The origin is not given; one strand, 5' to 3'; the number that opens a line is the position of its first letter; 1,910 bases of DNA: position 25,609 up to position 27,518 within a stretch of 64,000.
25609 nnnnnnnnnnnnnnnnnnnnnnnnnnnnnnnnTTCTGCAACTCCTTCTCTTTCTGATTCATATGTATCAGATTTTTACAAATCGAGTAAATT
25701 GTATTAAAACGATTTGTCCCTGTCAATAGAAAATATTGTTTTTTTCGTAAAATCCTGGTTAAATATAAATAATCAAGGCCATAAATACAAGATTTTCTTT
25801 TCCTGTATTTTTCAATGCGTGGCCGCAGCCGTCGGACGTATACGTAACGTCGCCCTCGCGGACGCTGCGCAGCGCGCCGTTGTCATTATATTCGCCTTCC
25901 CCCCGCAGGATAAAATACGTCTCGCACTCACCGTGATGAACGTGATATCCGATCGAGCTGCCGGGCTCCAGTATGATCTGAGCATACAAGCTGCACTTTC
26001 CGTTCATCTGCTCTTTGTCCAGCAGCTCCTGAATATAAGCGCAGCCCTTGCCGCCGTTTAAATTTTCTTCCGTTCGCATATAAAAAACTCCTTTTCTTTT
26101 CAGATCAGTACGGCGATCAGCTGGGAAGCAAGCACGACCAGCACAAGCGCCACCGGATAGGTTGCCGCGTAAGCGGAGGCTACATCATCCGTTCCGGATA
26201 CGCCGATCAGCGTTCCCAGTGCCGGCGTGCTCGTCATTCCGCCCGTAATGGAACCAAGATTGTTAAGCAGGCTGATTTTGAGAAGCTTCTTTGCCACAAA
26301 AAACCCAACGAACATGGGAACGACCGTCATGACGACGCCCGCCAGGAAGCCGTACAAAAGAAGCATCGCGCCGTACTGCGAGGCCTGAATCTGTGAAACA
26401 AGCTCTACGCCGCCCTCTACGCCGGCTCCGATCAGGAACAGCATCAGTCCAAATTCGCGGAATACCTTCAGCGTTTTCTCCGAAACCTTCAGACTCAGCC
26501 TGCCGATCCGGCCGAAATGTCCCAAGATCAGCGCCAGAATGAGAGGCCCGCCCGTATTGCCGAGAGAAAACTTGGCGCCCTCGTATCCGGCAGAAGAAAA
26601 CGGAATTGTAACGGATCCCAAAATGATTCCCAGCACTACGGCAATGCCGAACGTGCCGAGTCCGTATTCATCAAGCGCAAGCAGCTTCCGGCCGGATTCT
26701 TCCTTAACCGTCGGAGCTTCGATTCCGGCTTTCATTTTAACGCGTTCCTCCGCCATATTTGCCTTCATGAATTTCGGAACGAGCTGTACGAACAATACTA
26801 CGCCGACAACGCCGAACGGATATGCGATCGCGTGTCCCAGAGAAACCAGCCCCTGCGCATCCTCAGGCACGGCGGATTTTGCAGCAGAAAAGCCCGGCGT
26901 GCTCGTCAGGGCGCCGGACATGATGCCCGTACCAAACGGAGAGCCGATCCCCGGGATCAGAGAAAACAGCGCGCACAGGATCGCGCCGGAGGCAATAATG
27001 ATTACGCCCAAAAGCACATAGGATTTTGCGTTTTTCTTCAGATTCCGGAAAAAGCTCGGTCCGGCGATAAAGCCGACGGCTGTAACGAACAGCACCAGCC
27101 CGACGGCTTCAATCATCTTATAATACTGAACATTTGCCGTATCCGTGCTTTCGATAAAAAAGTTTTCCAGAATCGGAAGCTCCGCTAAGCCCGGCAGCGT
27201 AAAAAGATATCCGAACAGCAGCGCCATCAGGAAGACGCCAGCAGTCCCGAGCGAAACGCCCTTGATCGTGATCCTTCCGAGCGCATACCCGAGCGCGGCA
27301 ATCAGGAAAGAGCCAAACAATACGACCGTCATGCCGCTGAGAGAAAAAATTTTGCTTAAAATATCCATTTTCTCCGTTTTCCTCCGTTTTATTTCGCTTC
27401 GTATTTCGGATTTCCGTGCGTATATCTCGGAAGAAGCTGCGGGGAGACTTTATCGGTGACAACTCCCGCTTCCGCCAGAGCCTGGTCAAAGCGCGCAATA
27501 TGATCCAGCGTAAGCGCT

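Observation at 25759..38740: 13-gene operon coupling MDH-fumarase to HdrABC/MvhD/FlxABC and a soluble FrdAB plus an AAE exporter: candidate Flx-Hdr-dependent (electron-bifurcating?) fumarate reductase module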

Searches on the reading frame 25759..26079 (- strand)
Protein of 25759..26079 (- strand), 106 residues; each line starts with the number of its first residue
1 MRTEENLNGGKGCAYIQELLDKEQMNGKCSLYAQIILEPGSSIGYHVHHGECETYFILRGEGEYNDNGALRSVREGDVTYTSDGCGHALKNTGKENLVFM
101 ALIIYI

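Call 5: search_protein_families(library=pfam, proteins=[window:25759-26079:-], max_evalue=0.01)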
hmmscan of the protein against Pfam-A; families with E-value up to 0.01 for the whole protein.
window:25759-26079:- (106 aa): 7 families
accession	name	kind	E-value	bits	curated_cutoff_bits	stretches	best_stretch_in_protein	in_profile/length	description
PF07883.17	Cupin_2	-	4.4e-15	55.6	27.2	1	36-101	4-68/70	Cupin domain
PF00190.28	Cupin_1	-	5e-07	29.9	22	1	33-101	36-112/151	Cupin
PF12973.13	Cupin_7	-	1.3e-05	25.4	27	1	26-100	31-98/105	ChrR Cupin-like domain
PF01050.24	MannoseP_isomer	-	3.8e-05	24.3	23.6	1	30-98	28-96/116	Mannose-6-phosphate isomerase C-terminal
PF14667.12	Polysacc_synt_C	-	0.00033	21.2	28.7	1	25-98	16-94/111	Polysaccharide biosynthesis C-terminal domain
PF05899.18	Cupin_3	-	0.0034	17.5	23.5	1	45-84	19-59/74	EutQ-like cupin domain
PF02311.25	AraC_binding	-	0.004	17.3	21.1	1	38-99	11-71/135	AraC-like ligand binding domain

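Call 7: search_protein_families(library=ncbifam, proteins=[window:25759-26079:-], max_evalue=0.001)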
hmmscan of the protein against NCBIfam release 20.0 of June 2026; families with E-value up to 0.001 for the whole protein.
window:25759-26079:- (106 aa): 4 families
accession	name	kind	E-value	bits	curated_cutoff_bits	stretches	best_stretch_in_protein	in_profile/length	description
TIGR01479.1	GMP_PMI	equivalog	1e-05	24.5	372.95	1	33-98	378-443/467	mannose-1-phosphate guanylyltransferase/mannose-6-phosphate isomerase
TIGR03404.1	bicupin_oxalic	subfamily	0.00015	21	254.2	1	33-102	248-322/367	bicupin, oxalate decarboxylase family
NF049940.1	MandnitrLy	equivalog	0.00086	19.1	140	1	12-102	19-107/130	(R)-mandelonitrile lyase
NF012004.0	PRK15460.1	equivalog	0.00099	17.9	859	0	33-97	388-452/478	mannose-1-phosphate guanyltransferase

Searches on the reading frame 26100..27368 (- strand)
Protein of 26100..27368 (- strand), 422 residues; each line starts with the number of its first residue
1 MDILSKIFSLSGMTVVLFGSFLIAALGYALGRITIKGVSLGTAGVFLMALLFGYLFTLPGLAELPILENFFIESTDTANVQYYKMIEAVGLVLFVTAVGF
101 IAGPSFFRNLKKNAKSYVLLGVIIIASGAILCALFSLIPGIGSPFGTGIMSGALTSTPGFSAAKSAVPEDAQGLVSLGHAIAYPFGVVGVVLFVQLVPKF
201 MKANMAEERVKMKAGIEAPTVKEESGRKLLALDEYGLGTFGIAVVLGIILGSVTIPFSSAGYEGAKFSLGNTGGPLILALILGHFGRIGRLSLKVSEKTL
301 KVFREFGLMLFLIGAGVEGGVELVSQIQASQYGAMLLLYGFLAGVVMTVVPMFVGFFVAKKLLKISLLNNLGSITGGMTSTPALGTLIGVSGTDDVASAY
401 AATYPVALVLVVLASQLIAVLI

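Call 5: search_protein_families(library=pfam, proteins=[window:26100-27368:-], max_evalue=0.01)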
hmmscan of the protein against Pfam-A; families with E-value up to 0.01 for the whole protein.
window:26100-27368:- (422 aa): 1 family
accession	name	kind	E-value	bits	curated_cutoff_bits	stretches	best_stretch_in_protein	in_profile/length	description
PF06826.17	Asp-Al_Ex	-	1.5e-60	204.3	27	2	240-419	2-166/167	Predicted Permease Membrane Region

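Call 7: search_protein_families(library=ncbifam, proteins=[window:26100-27368:-], max_evalue=0.001)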
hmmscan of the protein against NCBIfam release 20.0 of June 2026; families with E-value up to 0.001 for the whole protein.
window:26100-27368:- (422 aa): 4 families
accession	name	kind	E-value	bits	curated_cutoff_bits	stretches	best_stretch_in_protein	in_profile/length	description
NF003007.0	PRK03818.1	equivalog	3.6e-51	174.3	449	2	21-214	12-195/553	putative transporter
TIGR01625.1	YidE_YbjL_dupl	subfamily_domain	9e-45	152.2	71.95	2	245-406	2-154/154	AspT/YidE/YbjL antiporter duplication domain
TIGR03802.1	Asp_Ala_antiprt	equivalog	1.1e-34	120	546.95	2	224-421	375-561/562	aspartate-alanine antiporter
NF003440.0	PRK04972.1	equivalog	4.5e-30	104.9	645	2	239-420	385-555/561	aspartate:alanine antiporter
